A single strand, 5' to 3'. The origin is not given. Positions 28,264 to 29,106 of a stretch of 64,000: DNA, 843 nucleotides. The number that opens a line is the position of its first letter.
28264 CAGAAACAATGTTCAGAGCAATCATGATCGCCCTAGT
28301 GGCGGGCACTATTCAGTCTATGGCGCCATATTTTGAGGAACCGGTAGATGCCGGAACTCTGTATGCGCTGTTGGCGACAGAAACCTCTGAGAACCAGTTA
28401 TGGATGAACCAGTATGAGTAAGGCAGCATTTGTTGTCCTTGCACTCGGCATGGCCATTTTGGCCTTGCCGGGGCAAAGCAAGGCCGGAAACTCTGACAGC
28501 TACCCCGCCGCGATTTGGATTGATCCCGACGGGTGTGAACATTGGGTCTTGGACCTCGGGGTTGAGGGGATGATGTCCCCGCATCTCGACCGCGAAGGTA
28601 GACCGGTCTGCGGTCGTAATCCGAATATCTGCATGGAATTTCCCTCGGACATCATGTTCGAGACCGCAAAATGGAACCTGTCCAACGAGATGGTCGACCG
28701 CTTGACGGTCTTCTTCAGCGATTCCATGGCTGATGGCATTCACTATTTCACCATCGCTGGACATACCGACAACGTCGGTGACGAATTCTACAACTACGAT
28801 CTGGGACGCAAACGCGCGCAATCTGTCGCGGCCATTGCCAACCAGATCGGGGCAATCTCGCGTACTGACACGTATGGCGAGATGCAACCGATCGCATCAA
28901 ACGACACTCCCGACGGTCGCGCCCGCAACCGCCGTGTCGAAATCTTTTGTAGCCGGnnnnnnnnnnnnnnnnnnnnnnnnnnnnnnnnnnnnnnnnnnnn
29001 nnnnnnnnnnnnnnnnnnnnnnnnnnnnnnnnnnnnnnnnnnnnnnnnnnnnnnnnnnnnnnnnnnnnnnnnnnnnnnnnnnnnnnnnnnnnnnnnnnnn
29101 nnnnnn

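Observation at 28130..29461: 1.3-kb insertion in the conserved miaB-ybeZ-ybeY-corC-lnt cluster, with two secreted proteins sharing an unannotated two-Cys domain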

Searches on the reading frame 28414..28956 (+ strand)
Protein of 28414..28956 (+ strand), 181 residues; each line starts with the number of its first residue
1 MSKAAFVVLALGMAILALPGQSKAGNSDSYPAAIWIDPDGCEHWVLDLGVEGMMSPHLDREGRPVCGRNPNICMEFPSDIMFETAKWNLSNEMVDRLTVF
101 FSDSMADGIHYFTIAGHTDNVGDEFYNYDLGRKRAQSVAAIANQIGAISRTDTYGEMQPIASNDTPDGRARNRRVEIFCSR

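Call 3: search_protein_families(library=pfam, proteins=[window:28414-28956:+], max_evalue=1)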
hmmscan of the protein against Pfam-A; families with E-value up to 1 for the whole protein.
window:28414-28956:+ (181 aa): 1 family
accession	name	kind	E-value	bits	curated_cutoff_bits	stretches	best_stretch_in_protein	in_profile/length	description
PF00691.25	OmpA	-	2.4e-09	37.8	27.2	1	110-173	32-98/98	OmpA family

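Call 4: search_protein_families(library=ncbifam, proteins=[window:28414-28956:+], max_evalue=1)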
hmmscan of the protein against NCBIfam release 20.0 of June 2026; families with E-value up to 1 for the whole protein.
window:28414-28956:+ (181 aa): 35 families (the best 25 are shown)
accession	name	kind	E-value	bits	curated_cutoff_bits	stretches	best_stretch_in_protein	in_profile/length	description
NF053611.1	YiaD_Gzip_OmpA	equivalog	4.1e-24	85.4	175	1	68-178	92-205/206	YiaD family glycine zipper/OmpA-like lipoprotein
NF053585.1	OMP_LP_YfiB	equivalog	2.2e-19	69.9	128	1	75-178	53-159/163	outer membrane lipoprotein YfiB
NF053612.1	anchor_PA1041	equivalog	1.6e-18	67.5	250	1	71-177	124-233/236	PA1041 family peptidoglycan-binding anchor lipoprotein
NF045787.1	OmpABordt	equivalog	6.7e-16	58.5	200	1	3-177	3-187/194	outer membrane protein OmpA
NF007424.1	PRK09967.1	equivalog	1e-15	58.1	155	1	78-179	52-157/160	OmpA family protein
TIGR03350.1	type_VI_ompA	equivalog_domain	3.5e-15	56.1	139.8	1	71-178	23-136/137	type VI secretion system protein TssL, long form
NF006541.1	PRK09038.1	equivalog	1.9e-12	47.4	283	1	54-179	117-248/253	flagellar motor protein MotD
NF007804.1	PRK10510.1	equivalog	2.8e-12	46.5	307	1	62-178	96-215/219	OmpA family lipoprotein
TIGR02802.1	Pal_lipo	equivalog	3.9e-12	46.2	125.35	1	80-177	2-102/104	peptidoglycan-associated lipoprotein Pal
NF053613.1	OMP_toxin_LptF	equivalog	5.2e-12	46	400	1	79-180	142-246/256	lipotoxin F family OmpA-related lipoprotein LptF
NF005444.0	PRK07033.1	equivalog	5.7e-12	45.3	520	1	81-177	317-419/438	DotU family type VI secretion system protein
NF005999.0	PRK08126.1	subfamily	5.5e-11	41.9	571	1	76-179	321-430/432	hypothetical protein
NF006508.0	PRK08944.1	subfamily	1.9e-10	40.5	259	1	112-178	212-286/304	MotB family protein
NF033763.1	exchanger_TraB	exception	2.3e-10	39.1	700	1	108-177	423-495/522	outer membrane exchange protein TraB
NF005831.1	PRK07734.1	equivalog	1e-09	38.6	301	1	110-178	171-247/250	flagellar motor protein MotB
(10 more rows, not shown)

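Call 6: find_homologous_proteins(query=window:28414-28956:+, max_evalue=0.001)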
Query window:28414-28956:+ (181 aa): 1092 proteins with E <= 0.001 among 1874 candidates; the best 120 are listed.
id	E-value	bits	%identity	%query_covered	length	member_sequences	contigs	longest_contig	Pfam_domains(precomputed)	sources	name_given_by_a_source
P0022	3.8e-119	413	99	100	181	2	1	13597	PF00691.26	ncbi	-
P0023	4.1e-97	341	80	100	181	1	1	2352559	PF00691.26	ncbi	-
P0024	1.3e-95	337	78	100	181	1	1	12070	PF00691.26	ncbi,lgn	-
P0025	1.5e-85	304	72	100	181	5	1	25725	PF00691.26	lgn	-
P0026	8.7e-77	275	76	84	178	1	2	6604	PF00691.26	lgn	-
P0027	1.1e-73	265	72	84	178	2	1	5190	PF00691.26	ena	-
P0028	6.4e-72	259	65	98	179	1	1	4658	PF00691.26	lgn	-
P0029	6.6e-69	250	62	98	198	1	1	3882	PF00691.26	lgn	-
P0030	2.8e-65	238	56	98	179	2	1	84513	PF00691.26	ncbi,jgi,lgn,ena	-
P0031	2.7e-64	235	59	98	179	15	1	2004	PF00691.26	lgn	-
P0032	9.2e-64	233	60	96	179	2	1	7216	PF00691.26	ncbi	-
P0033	9.7e-64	233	60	98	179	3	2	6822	PF00691.26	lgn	-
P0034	2.0e-63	232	56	98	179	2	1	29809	PF00691.26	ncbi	-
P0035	6.9e-63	230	59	94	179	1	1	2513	PF00691.26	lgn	-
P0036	1.3e-62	229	58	98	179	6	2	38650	PF00691.26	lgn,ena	-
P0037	1.8e-62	229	59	98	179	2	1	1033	PF00691.26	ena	-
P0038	6.8e-62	227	58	98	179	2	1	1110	PF00691.26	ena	-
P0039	1.4e-61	226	56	98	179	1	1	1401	PF00691.26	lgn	-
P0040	3.0e-61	225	57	92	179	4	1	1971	PF00691.26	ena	-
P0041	3.1e-61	225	55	98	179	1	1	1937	PF00691.26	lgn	-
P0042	5.5e-61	224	57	96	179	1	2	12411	PF00691.26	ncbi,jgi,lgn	-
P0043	5.9e-61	224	57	98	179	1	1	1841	PF00691.26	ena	-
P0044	1.9e-60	222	57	88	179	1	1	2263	PF00691.26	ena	-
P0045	3.0e-60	221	58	98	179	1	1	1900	PF00691.26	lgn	-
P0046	7.2e-60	220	55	96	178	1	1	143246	PF00691.26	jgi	-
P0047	7.3e-60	220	56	98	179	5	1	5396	PF00691.26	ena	-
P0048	9.1e-60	220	56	98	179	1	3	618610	PF00691.26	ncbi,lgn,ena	ncbi:MAG: OmpA family protein [Paracoccaceae bacterium]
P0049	1.3e-59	219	58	98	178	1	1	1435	PF00691.26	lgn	-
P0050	7.2e-59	217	56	98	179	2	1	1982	PF00691.26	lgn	-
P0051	7.9e-59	217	56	90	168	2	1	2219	PF00691.26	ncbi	-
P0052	1.4e-58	216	55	98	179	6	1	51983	PF00691.26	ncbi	-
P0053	3.5e-58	215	56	98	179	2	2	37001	PF00691.26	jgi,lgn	-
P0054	4.8e-58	214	57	96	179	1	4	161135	PF00691.26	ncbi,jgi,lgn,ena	ncbi:MAG: OmpA family protein [Paracoccaceae bacterium]|jgi:flagellar motor protein MotB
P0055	9.9e-58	213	55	98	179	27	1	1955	PF00691.26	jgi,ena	-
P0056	1.0e-57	213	54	98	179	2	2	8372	PF00691.26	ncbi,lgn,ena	-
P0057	2.7e-57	212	55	98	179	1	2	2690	PF00691.26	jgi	-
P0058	4.2e-57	211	55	99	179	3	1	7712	PF00691.26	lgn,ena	-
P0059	7.5e-57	210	54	98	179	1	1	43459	PF00691.26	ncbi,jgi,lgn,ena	-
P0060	7.7e-57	210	56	96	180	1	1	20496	PF00691.26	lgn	-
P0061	1.1e-56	210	55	95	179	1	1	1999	PF00691.26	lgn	-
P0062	5.2e-56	208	54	98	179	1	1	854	PF00691.26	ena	-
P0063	3.6e-49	185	56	83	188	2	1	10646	PF00691.26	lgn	-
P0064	5.9e-48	181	49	99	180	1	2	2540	PF00691.26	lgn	-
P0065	7.7e-45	171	48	100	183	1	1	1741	PF00691.26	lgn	-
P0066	1.1e-41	161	48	96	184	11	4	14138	PF00691.26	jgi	-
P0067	4.2e-41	159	49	89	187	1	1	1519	PF00691.26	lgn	-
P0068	6.5e-41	158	49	96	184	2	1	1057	PF00691.26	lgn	-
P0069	3.7e-40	156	47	96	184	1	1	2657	PF00691.26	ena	-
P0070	4.5e-40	156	47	95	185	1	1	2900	PF00691.26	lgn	-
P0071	8.6e-40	155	56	70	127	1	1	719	PF00691.26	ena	-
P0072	6.8e-39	152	47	98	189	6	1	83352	PF00691.26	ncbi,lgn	-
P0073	2.2e-38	150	46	96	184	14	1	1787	PF00691.26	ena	-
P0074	2.4e-38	150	47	98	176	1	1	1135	PF00691.26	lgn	-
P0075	2.5e-38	150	50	85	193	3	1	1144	PF00691.26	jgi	jgi:outer membrane protein OmpA-like peptidoglycan-associated protein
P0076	2.7e-38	150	49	86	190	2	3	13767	PF00691.26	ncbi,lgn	-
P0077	2.8e-38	150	47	99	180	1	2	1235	PF00691.26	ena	-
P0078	3.3e-38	150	49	88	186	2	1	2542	PF00691.26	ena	-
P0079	3.5e-38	149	44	97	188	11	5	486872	PF00691.26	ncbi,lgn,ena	-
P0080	3.7e-38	149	46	97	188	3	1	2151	PF00691.26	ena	-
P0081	3.7e-38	149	47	97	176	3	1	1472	PF00691.26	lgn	-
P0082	7.0e-38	148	47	97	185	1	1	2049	PF00691.26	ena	-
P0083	1.3e-37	148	41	99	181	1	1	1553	PF00691.26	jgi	jgi:OmpA family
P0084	1.5e-37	147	47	87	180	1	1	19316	PF00691.26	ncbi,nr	ncbi:MAG: OmpA family protein [Rhodobacteraceae bacterium]|nr:OmpA family protein [Paracoccaceae bac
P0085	1.5e-37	147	46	82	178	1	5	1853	PF00691.26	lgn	-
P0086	2.7e-37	147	46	98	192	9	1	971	PF00691.26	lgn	-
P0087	2.9e-37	146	46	93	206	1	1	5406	PF00691.26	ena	-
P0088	4.1e-37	146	46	96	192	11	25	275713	PF00691.26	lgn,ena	-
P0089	4.2e-37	146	45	97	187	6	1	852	PF00691.26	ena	-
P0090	5.7e-37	146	45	98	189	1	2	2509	PF00691.26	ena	-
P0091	6.2e-37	145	45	99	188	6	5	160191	PF00691.26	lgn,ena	-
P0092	6.4e-37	145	47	95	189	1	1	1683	PF00691.26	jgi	jgi:outer membrane protein OmpA-like peptidoglycan-associated protein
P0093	7.9e-37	145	47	90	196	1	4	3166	PF00691.26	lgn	-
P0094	9.1e-37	145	44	93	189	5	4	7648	PF00691.26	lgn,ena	-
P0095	9.3e-37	145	48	87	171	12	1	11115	PF00691.26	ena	-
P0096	1.9e-36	144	43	100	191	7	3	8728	PF00691.26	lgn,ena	-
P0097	2.4e-36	144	45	99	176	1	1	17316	PF00691.26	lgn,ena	-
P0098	2.8e-36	143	46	98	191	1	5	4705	PF00691.26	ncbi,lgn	-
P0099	3.0e-36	143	47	88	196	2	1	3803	PF00691.26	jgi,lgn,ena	-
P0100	3.5e-36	143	45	98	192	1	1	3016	PF00691.26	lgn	-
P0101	4.2e-36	143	46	89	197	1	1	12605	PF00691.26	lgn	-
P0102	4.8e-36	142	46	88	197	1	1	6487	PF00691.26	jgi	-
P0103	5.4e-36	142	45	98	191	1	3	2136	PF00691.26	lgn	-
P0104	6.3e-36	142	47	92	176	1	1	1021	PF00691.26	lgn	-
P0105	7.1e-36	142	47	91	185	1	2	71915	PF00691.26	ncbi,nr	ncbi:MAG: OmpA family protein [Alphaproteobacteria bacterium]|nr:OmpA family protein [Alphaproteobac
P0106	7.4e-36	142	46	88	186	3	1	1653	PF00691.26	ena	-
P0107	7.6e-36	142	46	98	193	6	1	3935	PF00691.26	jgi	-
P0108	8.0e-36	142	44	97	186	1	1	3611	PF00691.26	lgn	-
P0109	8.6e-36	142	44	100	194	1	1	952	PF00691.26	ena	-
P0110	1.4e-35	141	48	90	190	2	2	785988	PF00691.26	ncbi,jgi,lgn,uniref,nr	ncbi:OmpA family protein [Meinhardsimonia xiamenensis]|jgi:outer membrane protein OmpA-like peptidog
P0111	1.7e-35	141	45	98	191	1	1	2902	PF00691.26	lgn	-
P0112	1.7e-35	141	46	86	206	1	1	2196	PF00691.26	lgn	-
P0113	1.9e-35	141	48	85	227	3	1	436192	PF00691.26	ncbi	-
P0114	2.6e-35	140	46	85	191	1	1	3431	PF00691.26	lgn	-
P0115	3.1e-35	140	46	97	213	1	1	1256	PF00691.26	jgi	jgi:outer membrane protein OmpA-like peptidoglycan-associated protein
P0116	3.4e-35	140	43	98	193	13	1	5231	PF00691.26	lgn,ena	-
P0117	4.3e-35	139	45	87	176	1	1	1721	PF00691.26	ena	-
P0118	6.2e-35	139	43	98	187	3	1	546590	PF00691.26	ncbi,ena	-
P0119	6.9e-35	139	47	87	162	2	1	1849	PF00691.26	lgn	-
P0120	7.1e-35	139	43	96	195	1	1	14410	PF00691.26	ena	-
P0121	8.2e-35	138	45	89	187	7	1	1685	PF00691.26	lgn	-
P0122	1.0e-34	138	43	99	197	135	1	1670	PF00691.26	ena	-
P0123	1.2e-34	138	46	89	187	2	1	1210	PF00691.26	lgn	-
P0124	1.4e-34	138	49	84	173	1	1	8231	PF00691.26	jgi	-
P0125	1.9e-34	137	46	85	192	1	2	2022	PF00691.26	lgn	-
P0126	2.8e-34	137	44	98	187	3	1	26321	PF00691.26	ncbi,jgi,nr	ncbi:MAG: OmpA family protein [Alphaproteobacteria bacterium]|nr:OmpA family protein [Alphaproteobac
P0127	3.0e-34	137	44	94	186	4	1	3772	PF00691.26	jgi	-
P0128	3.9e-34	136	44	90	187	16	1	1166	PF00691.26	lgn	-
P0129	4.2e-34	136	43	96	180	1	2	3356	PF00691.26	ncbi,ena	-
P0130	4.3e-34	136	40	89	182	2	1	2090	PF00691.26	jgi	jgi:outer membrane protein OmpA-like peptidoglycan-associated protein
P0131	4.6e-34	136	47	82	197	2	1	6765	PF00691.26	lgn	-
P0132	9.6e-34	135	46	96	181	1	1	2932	PF00691.26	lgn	-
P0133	1.0e-33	135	45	85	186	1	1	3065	PF00691.26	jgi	-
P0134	1.1e-33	135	43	97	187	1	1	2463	PF00691.26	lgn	-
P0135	1.2e-33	135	44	89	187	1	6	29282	PF00691.26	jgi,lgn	jgi:outer membrane protein OmpA-like peptidoglycan-associated protein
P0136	1.2e-33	135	43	96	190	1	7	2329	PF00691.26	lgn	-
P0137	1.3e-33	135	45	85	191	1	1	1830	PF00691.26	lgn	-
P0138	1.4e-33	135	45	85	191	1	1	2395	PF00691.26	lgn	-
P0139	1.4e-33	135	47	86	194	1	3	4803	PF00691.26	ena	-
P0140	2.5e-33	134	45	82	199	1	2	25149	PF00691.26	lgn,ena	-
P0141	2.7e-33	134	48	85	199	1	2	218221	PF00691.26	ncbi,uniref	ncbi:OmpA family protein [Primorskyibacter sp. 2E233]|uniref:OmpA family protein n=1 Tax=Primorskyib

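Call 8: find_encoding_contigs(protein=P0023, flank=6000, max_places=3)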
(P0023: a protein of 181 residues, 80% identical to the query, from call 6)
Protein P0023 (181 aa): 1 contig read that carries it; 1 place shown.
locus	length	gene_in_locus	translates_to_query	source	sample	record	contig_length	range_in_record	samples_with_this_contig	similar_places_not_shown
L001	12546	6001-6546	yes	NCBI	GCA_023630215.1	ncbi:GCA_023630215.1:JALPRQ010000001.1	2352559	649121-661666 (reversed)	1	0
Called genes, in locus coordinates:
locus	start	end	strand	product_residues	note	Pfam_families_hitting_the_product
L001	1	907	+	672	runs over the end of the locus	PF01432:Peptidase_M3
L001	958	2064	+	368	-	-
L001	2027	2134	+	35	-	-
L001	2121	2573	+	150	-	-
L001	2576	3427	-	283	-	PF01545:Cation_efflux, PF16916:ZT_dimer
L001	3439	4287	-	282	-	-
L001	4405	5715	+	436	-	PF00919:UPF0004, PF04055:Radical_SAM, PF01938:TRAM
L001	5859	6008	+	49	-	-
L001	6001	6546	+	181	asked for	PF00691:OmpA (weak)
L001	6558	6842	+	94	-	-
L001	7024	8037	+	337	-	PF02562:PhoH, PF13245:AAA_19 (weak), PF13604:AAA_30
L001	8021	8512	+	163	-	PF02130:YbeY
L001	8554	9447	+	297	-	PF00571:CBS, PF03471:CorC_HlyC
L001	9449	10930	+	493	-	PF20154:LNT_N, PF00795:CN_hydrolase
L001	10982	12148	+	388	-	PF00438:S-AdoMet_synt_N, PF02772:S-AdoMet_synt_M, PF02773:S-AdoMet_synt_C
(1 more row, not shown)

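Call 9: find_encoding_contigs(protein=P0048, flank=6000, max_places=3)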
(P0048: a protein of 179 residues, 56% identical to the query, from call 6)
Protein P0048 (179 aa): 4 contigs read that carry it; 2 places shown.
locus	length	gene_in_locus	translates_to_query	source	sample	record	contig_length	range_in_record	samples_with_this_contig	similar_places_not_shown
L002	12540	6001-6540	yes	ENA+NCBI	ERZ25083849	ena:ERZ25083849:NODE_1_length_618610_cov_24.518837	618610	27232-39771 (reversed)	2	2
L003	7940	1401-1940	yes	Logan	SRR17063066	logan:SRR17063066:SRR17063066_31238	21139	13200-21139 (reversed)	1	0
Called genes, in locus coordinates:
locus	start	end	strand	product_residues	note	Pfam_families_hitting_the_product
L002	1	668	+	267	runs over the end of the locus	PF00528:BPD_transp_1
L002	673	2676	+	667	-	PF01432:Peptidase_M3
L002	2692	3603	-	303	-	PF01545:Cation_efflux, PF16916:ZT_dimer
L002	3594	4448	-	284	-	-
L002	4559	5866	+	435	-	PF00919:UPF0004, PF04055:Radical_SAM, PF01938:TRAM (weak)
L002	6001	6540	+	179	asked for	PF00691:OmpA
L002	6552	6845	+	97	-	-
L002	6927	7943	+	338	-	PF02562:PhoH, PF13245:AAA_19, PF13604:AAA_30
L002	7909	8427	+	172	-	PF02130:YbeY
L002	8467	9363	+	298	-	PF00571:CBS, PF03471:CorC_HlyC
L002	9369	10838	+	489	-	PF20154:LNT_N, PF00795:CN_hydrolase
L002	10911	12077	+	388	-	PF00438:S-AdoMet_synt_N, PF02772:S-AdoMet_synt_M, PF02773:S-AdoMet_synt_C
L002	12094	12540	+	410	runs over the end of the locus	PF02073:Peptidase_M29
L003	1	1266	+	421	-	?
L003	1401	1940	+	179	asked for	PF00691:OmpA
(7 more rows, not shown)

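Call 10: find_encoding_contigs(protein=P0110, flank=6000, max_places=2)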
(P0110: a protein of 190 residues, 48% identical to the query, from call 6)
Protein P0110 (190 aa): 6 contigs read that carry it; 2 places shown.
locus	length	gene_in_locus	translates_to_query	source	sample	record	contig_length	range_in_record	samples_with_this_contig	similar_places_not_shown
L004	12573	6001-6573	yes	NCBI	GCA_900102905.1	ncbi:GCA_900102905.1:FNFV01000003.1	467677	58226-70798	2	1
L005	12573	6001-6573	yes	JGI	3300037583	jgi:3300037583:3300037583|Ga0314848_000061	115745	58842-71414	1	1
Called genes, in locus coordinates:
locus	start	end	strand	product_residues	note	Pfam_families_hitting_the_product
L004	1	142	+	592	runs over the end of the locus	PF00939:Na_sulph_symp (weak), PF03600:CitMHS, PF16980:CitMHS_2 (weak), PF02080:TrkA_C, PF00939:Na_sulph_symp, PF03600:CitMHS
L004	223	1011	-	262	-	PF00106:adh_short, PF13561:adh_short_C2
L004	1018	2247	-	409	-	PF00109:ketoacyl-synt, PF02801:Ketoacyl-synt_C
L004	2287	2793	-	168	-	PF07977:FabA, PF22818:ApeI-like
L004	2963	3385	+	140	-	PF01475:FUR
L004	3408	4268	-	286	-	-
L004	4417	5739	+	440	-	PF00919:UPF0004, PF04055:Radical_SAM, PF01938:TRAM (weak)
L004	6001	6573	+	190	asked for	PF00691:OmpA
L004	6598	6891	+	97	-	-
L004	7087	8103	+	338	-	PF02562:PhoH, PF13245:AAA_19, PF13604:AAA_30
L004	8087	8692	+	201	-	PF02130:YbeY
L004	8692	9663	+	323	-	PF00571:CBS, PF03471:CorC_HlyC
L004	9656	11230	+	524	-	PF20154:LNT_N, PF00795:CN_hydrolase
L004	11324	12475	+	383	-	PF00438:S-AdoMet_synt_N, PF02772:S-AdoMet_synt_M, PF02773:S-AdoMet_synt_C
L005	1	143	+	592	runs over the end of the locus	PF00939:Na_sulph_symp (weak), PF03600:CitMHS, PF16980:CitMHS_2 (weak), PF02080:TrkA_C, PF00939:Na_sulph_symp, PF03600:CitMHS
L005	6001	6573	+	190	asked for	PF00691:OmpA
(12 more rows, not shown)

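Call 11: find_encoding_contigs(protein=P0141, flank=6000, max_places=2)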
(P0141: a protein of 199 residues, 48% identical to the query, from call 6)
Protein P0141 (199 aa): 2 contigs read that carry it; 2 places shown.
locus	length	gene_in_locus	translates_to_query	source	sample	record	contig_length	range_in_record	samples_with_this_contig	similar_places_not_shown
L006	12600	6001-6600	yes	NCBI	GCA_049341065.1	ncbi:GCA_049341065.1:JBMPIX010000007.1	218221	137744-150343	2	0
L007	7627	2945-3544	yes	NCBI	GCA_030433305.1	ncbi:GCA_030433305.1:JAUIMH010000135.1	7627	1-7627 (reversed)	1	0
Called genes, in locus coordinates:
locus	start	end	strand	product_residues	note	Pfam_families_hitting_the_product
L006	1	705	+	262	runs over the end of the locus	PF00106:adh_short, PF13561:adh_short_C2, PF23441:SDR (faint)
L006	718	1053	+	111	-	-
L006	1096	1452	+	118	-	-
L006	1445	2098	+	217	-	PF09335:VTT_dom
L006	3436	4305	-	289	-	-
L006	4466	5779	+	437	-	PF00919:UPF0004, PF04055:Radical_SAM, PF01938:TRAM (faint)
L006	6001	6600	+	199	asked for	PF00691:OmpA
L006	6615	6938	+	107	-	-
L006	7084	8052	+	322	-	PF02562:PhoH, PF13604:AAA_30, PF13245:AAA_19 (weak)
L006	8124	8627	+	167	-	PF02130:YbeY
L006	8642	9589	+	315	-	PF00571:CBS, PF03471:CorC_HlyC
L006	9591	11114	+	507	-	PF20154:LNT_N, PF00795:CN_hydrolase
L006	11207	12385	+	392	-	PF00438:S-AdoMet_synt_N, PF02772:S-AdoMet_synt_M, PF02773:S-AdoMet_synt_C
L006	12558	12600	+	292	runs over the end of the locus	PF08450:SGL (weak)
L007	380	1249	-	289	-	-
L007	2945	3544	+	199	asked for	PF00691:OmpA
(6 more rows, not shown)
